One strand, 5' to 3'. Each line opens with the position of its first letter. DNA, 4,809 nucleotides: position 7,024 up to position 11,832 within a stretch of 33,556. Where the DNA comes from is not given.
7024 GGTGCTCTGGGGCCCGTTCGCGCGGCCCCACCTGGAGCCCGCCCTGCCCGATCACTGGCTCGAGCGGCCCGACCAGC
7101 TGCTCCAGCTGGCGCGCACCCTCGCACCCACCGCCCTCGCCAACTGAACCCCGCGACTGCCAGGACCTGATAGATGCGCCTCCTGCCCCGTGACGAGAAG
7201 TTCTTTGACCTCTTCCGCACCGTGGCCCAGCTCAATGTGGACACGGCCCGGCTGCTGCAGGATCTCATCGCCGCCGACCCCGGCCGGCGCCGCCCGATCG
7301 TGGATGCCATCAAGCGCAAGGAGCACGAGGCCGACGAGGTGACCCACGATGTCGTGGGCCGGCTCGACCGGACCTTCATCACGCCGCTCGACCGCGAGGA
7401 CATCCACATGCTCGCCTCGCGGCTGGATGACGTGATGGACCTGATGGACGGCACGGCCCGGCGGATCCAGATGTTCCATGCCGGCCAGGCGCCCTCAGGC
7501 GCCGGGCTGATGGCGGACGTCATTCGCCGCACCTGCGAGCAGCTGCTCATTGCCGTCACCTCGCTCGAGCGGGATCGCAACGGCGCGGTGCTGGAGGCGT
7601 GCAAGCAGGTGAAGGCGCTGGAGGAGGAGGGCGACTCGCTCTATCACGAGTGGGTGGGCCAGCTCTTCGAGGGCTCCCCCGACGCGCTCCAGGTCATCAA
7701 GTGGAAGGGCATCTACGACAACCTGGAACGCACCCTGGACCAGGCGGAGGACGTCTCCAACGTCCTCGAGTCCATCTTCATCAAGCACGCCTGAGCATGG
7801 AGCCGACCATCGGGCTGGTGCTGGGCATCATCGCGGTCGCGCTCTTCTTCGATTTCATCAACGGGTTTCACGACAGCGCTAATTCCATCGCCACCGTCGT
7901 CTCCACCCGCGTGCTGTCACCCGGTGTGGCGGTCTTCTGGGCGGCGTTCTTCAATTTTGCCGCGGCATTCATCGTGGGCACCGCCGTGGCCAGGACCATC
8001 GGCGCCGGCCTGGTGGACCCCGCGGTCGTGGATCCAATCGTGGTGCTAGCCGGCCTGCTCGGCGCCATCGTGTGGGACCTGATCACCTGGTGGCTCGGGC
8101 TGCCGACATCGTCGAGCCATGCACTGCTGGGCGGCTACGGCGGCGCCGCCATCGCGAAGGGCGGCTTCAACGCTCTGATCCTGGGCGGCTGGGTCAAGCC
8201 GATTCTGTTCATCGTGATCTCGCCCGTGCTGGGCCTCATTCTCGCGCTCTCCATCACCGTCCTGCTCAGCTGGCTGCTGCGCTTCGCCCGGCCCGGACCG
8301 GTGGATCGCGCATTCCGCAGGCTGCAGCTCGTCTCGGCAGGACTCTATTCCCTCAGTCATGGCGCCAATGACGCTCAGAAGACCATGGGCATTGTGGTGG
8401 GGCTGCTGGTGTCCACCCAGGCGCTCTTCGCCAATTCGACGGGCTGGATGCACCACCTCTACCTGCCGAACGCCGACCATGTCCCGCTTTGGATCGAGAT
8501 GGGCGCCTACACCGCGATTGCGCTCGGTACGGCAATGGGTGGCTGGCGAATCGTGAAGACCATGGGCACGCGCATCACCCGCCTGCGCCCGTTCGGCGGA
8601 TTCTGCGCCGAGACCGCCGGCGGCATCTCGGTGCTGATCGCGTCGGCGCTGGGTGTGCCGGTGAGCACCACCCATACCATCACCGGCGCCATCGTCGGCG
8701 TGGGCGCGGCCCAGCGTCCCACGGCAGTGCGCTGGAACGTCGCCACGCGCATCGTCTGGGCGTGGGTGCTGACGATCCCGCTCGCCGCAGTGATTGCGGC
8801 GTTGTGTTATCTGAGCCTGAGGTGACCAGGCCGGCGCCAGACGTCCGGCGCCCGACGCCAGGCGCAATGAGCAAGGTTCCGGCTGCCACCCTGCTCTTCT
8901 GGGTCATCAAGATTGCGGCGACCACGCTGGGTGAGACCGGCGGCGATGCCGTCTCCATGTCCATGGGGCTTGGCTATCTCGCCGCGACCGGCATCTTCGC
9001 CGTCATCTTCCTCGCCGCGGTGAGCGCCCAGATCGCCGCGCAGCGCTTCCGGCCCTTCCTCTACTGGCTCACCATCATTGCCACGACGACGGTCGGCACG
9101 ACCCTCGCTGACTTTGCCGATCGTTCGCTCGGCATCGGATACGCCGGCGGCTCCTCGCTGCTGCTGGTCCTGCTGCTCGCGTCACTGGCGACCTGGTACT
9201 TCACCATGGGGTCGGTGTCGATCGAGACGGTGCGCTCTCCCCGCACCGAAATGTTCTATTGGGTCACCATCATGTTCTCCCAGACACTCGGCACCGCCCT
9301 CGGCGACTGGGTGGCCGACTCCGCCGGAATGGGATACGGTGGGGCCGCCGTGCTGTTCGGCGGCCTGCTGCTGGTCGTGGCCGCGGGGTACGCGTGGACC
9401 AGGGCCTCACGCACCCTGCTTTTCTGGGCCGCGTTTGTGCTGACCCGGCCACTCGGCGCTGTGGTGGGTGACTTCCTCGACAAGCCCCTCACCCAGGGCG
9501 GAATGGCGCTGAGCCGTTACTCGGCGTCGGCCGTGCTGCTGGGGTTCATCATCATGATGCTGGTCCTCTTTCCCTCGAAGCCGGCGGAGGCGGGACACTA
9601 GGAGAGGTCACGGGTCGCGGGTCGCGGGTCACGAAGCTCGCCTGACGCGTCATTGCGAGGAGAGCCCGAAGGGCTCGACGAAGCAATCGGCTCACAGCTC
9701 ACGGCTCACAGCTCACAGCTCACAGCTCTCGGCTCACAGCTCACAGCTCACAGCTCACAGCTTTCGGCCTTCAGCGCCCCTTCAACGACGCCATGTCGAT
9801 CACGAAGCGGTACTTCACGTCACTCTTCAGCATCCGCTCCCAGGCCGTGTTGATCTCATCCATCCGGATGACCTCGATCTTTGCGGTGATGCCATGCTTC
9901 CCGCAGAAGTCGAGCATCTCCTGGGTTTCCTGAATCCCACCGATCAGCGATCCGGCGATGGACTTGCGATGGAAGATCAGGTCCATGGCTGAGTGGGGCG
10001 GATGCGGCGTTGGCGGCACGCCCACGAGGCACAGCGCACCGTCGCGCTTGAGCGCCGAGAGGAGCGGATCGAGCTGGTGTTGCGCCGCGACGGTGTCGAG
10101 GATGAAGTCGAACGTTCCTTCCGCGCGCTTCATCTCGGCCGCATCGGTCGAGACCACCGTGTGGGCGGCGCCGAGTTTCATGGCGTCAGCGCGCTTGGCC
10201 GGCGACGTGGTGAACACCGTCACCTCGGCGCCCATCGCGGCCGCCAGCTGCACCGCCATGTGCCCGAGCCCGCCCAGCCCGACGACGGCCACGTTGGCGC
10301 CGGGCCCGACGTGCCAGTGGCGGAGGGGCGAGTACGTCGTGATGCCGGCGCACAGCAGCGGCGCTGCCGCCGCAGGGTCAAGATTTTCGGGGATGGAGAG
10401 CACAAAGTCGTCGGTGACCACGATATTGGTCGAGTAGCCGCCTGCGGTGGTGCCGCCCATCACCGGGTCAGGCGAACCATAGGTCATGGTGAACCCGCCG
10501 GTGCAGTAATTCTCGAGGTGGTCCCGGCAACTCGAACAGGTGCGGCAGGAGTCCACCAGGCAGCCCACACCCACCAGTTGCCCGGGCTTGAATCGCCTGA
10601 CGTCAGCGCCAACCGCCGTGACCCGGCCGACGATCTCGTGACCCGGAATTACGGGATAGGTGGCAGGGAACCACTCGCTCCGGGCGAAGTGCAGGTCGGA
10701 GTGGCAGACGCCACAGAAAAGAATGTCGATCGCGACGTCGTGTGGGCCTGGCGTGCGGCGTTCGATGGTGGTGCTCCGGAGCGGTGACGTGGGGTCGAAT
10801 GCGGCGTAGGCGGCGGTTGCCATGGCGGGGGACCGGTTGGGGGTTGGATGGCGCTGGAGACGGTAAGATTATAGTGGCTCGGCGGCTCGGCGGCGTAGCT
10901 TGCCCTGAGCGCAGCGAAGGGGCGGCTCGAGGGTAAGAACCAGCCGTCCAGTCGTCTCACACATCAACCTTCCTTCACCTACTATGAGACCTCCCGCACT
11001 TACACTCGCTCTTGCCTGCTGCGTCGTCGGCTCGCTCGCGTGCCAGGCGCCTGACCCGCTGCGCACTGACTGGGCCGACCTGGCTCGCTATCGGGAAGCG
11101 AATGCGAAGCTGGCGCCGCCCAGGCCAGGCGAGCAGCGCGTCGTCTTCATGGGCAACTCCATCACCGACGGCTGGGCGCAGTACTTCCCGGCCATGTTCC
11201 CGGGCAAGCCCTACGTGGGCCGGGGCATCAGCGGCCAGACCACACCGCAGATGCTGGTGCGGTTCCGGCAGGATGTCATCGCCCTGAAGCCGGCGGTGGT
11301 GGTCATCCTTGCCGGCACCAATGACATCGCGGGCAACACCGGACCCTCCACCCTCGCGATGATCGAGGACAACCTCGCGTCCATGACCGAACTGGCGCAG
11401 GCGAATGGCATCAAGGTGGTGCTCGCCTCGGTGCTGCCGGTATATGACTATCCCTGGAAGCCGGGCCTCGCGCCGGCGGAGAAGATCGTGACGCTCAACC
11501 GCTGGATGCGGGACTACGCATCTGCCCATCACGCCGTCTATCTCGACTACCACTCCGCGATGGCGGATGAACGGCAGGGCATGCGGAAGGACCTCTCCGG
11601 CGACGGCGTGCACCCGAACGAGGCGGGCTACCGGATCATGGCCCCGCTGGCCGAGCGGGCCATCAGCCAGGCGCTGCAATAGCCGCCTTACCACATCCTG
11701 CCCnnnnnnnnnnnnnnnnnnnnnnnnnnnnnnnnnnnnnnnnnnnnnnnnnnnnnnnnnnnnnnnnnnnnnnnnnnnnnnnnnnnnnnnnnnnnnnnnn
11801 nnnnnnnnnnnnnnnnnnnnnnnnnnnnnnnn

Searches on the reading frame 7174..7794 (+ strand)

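Call 92: search_protein_families(library=pfam, proteins=[window:7174-7794:+], max_evalue=0.00001)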
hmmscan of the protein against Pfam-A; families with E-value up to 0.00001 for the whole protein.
window:7174-7794:+ (206 aa): 1 family
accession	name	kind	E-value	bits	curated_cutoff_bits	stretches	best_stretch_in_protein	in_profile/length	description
PF01865.21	PhoU_div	-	2.9e-28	99.1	24.4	1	5-203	8-213/214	Protein of unknown function DUF47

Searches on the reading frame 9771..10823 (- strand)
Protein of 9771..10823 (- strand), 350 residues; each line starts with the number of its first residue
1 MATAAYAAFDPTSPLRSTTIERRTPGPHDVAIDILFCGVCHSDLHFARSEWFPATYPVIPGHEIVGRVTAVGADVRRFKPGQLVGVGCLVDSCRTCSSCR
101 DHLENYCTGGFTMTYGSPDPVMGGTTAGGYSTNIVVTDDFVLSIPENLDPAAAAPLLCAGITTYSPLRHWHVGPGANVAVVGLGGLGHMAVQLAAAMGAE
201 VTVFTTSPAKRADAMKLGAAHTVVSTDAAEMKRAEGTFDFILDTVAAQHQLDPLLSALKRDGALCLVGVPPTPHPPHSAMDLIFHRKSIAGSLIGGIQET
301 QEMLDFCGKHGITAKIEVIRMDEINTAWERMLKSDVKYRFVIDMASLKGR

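Call 92: search_protein_families(library=pfam, proteins=[window:9771-10823:-], max_evalue=0.00001)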
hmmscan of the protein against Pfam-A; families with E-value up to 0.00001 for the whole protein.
window:9771-10823:- (350 aa): 2 families
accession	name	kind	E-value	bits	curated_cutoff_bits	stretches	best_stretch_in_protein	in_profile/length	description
PF00107.32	ADH_zinc_N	-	6e-27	94.6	31.8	1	185-307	1-127/129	Zinc-binding dehydrogenase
PF08240.17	ADH_N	-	1.5e-24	86.6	23.5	1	26-146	1-104/104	Alcohol dehydrogenase GroES-like domain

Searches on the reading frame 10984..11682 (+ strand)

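Call 92: search_protein_families(library=pfam, proteins=[window:10984-11682:+], max_evalue=0.00001)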
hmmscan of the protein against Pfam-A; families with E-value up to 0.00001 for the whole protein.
window:10984-11682:+ (232 aa): 3 families
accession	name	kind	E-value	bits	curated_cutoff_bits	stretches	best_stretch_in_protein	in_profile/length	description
PF13472.12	Lipase_GDSL_2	-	6.3e-34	118.4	32.9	1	55-218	1-178/178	GDSL-like Lipase/Acylhydrolase family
PF00657.28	Lipase_GDSL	-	3.4e-15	57.2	23.6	1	53-220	1-205/208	GDSL-like Lipase/Acylhydrolase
PF17182.10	OSK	-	2e-06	27.6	27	1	79-201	49-163/202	OSK domain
